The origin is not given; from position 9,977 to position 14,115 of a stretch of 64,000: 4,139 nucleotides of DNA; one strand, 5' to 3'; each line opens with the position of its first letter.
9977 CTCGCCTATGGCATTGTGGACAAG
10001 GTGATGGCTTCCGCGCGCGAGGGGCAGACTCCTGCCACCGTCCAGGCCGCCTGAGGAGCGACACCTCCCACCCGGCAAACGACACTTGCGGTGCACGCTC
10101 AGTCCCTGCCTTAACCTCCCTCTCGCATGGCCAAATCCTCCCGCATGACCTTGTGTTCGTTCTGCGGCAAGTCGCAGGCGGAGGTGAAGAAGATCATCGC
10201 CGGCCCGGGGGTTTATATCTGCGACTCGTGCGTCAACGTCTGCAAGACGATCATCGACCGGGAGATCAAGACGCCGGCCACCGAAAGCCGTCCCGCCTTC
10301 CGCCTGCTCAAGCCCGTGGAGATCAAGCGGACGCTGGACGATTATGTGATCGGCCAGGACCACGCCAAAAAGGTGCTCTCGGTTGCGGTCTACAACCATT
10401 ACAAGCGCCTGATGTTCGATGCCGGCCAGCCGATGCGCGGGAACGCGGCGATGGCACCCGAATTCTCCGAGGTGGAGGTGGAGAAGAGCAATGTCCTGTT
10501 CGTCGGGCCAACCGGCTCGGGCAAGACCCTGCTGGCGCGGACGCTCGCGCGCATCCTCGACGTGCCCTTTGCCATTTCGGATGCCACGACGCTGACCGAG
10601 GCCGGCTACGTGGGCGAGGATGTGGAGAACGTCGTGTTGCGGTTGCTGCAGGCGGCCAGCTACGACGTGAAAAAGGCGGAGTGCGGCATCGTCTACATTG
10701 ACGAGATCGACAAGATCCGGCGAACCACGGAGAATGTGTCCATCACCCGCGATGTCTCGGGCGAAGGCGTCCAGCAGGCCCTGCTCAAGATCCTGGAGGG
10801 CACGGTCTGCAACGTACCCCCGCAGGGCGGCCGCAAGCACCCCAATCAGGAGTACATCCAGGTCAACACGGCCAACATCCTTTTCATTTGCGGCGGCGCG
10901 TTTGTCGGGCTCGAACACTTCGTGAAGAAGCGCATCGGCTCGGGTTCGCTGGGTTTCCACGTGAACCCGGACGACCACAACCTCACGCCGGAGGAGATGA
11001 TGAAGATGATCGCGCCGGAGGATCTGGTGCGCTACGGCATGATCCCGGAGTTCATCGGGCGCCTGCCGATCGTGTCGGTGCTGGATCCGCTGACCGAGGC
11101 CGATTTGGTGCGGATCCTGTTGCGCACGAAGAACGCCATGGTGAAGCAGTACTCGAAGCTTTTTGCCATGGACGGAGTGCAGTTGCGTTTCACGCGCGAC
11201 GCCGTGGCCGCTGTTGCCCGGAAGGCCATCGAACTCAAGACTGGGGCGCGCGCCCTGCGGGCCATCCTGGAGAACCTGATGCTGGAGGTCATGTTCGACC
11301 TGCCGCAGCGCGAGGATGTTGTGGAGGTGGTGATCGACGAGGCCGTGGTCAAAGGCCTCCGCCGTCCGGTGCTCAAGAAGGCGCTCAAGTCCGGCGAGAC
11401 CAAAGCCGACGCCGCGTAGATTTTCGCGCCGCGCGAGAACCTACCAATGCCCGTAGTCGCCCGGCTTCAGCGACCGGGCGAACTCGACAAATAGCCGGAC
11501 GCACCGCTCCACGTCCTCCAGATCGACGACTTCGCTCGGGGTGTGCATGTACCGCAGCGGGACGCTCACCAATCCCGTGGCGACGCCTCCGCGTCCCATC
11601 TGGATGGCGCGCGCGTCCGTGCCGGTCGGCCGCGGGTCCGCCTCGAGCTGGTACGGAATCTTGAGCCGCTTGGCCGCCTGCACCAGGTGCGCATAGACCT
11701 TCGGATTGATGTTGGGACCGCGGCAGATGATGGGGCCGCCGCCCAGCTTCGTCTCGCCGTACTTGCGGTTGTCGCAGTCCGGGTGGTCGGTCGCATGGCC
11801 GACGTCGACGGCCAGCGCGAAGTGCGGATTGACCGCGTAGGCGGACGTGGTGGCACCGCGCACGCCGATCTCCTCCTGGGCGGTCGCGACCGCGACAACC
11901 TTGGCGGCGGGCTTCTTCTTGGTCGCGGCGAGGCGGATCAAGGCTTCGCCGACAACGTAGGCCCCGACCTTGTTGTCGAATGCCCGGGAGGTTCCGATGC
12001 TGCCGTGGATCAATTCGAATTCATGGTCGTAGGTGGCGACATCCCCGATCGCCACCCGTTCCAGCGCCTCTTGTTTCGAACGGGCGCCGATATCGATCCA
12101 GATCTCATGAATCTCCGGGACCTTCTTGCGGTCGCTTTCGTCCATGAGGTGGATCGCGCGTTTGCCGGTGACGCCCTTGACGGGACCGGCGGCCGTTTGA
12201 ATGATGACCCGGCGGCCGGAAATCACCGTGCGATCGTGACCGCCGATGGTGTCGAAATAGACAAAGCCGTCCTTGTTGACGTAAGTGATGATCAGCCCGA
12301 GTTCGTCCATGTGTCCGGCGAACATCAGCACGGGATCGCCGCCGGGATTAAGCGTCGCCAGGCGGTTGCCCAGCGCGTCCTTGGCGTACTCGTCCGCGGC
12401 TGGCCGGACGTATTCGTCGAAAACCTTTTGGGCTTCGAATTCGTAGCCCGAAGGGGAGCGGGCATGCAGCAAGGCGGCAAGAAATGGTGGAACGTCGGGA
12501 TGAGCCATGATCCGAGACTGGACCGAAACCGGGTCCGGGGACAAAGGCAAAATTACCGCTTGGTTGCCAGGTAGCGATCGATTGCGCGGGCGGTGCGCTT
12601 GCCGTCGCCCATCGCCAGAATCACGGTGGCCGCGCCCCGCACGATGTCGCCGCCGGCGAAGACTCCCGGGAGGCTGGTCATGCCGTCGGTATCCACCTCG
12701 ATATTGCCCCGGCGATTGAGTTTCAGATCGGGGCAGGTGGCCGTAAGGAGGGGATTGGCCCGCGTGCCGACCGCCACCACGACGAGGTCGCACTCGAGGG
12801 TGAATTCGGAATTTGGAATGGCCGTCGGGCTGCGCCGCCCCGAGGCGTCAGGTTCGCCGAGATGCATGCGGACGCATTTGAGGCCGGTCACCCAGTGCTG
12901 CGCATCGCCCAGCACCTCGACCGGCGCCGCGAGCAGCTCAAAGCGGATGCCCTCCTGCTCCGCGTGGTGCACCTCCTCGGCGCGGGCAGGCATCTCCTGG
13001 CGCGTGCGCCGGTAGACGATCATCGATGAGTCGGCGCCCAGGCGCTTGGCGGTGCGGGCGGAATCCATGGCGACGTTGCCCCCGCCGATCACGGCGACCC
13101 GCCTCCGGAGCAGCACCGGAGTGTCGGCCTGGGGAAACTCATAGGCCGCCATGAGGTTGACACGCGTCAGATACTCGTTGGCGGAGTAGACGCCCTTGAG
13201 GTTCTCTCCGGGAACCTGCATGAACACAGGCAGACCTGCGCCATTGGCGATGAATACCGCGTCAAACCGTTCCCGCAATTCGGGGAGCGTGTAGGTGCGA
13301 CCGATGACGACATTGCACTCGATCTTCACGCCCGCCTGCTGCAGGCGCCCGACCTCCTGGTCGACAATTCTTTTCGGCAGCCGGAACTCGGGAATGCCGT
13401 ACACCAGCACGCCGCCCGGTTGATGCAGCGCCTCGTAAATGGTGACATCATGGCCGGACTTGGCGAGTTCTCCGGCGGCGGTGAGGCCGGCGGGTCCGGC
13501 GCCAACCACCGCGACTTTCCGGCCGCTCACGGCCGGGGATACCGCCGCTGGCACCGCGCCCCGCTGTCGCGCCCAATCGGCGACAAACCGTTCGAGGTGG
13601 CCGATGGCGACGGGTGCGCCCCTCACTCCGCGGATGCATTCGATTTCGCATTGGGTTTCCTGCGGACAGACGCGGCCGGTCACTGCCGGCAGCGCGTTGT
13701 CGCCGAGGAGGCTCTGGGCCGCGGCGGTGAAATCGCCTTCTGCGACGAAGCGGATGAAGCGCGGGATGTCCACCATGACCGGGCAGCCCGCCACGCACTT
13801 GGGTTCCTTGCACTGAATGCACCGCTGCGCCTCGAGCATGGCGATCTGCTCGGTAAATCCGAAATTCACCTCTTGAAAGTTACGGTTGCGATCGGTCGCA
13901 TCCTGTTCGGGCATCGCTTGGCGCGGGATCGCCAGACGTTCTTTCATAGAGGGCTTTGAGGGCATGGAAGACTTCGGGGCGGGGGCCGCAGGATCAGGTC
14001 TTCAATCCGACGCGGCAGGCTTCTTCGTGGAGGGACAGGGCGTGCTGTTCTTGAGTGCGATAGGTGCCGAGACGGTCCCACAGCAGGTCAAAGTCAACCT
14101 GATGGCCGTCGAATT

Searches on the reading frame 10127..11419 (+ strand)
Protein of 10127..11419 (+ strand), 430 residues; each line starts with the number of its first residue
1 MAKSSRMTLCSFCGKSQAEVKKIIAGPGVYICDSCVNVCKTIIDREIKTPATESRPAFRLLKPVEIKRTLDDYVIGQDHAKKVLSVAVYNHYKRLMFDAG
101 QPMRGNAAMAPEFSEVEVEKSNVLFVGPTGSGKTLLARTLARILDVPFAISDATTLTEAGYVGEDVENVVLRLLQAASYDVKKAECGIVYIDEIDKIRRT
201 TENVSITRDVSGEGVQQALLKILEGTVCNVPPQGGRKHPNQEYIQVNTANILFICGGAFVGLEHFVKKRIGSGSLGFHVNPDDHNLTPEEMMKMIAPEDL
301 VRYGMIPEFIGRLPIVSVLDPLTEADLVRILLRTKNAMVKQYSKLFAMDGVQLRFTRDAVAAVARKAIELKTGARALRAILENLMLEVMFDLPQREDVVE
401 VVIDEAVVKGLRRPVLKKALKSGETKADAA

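Call 71: search_protein_families(library=pfam, proteins=[window:10127-11419:+], max_evalue=0.00001)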
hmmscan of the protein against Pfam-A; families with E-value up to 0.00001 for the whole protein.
window:10127-11419:+ (430 aa): 6 families
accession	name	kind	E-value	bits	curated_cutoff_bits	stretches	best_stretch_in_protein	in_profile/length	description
PF07724.20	AAA_2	-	9.4e-34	117.3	27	1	120-316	3-166/166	AAA domain (Cdc48 subfamily)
PF06689.19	zf-C4_ClpX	-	3.4e-17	62.5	27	1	10-44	3-38/39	ClpX C4-type zinc finger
PF00004.35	AAA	-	2.1e-14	54.5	21.2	1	123-229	1-98/131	ATPase family associated with various cellular activities (AAA)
PF10431.15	ClpB_D2-small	-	3.5e-09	37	21.9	1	322-399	1-74/81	C-terminal, D2-small domain, of ClpB protein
PF01078.27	Mg_chelatase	-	2.3e-06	27.6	20.3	0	121-144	23-46/207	Magnesium chelatase, subunit ChlI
PF07728.20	AAA_5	-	6.9e-06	26.6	22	0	122-201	1-82/139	AAA domain (dynein-related subfamily)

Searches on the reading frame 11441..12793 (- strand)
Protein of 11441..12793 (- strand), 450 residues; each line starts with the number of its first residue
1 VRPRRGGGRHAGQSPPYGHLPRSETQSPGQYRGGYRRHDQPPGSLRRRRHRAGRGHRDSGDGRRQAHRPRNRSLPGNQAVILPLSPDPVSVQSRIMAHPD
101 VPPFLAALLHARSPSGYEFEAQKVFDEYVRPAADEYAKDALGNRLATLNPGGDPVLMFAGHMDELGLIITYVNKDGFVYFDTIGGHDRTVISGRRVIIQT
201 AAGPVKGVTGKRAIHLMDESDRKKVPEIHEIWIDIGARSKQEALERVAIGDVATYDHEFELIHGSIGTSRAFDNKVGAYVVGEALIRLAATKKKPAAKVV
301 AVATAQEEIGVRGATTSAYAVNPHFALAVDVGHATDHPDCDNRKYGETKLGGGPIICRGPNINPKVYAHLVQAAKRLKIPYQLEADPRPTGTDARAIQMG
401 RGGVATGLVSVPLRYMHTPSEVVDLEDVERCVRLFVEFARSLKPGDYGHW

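Call 71: search_protein_families(library=pfam, proteins=[window:11441-12793:-], max_evalue=0.00001)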
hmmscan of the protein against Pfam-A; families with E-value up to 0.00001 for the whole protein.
window:11441-12793:- (450 aa): 2 families
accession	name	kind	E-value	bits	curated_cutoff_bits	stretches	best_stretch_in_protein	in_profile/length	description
PF05343.19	Peptidase_M42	-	3.2e-85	286.1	23.2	1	145-434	4-292/292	M42 glutamyl aminopeptidase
PF01546.33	Peptidase_M20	-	2.6e-11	44.2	24.6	1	271-440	33-205/206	Peptidase family M20/M25/M40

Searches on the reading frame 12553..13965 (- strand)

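Call 71: search_protein_families(library=pfam, proteins=[window:12553-13965:-], max_evalue=0.00001)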
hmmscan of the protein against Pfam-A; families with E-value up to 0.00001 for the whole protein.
window:12553-13965:- (470 aa): 10 families
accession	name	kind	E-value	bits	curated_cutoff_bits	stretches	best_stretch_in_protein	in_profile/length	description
PF14691.11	Fer4_20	-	1.1e-40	138.4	25.8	1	26-136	1-112/113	Dihydroprymidine dehydrogenase domain II, 4Fe-4S cluster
PF07992.20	Pyr_redox_2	-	4.1e-39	135.2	26.1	1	150-455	2-291/291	Pyridine nucleotide-disulphide oxidoreductase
PF00070.33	Pyr_redox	-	1.4e-12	48.3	22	1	289-361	1-76/82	Pyridine nucleotide-disulphide oxidoreductase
PF13450.12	NAD_binding_8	-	1.2e-08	35.6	21.9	1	153-185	1-33/68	NAD(P)-binding Rossmann-like domain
PF01262.27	AlaDh_PNT_C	-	4.2e-08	33.3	23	0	287-324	28-65/214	Alanine dehydrogenase/PNT, C-terminal domain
PF13738.12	Pyr_redox_3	-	2.8e-07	30.5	30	0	153-178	2-28/305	Pyridine nucleotide-disulphide oxidoreductase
PF01266.30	DAO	-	3.5e-07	30.5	27.9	0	150-184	1-35/353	FAD dependent oxidoreductase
PF03486.20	HI0933_like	-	4e-07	30.2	50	0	150-184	2-36/244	HI0933-like protein Rossmann domain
PF13241.12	NAD_binding_7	-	1.2e-06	29.5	22.1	0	287-333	7-49/104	Putative NAD(P)-binding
PF01494.25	FAD_binding_3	-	1.2e-06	28.4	22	0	150-180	3-33/349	FAD binding domain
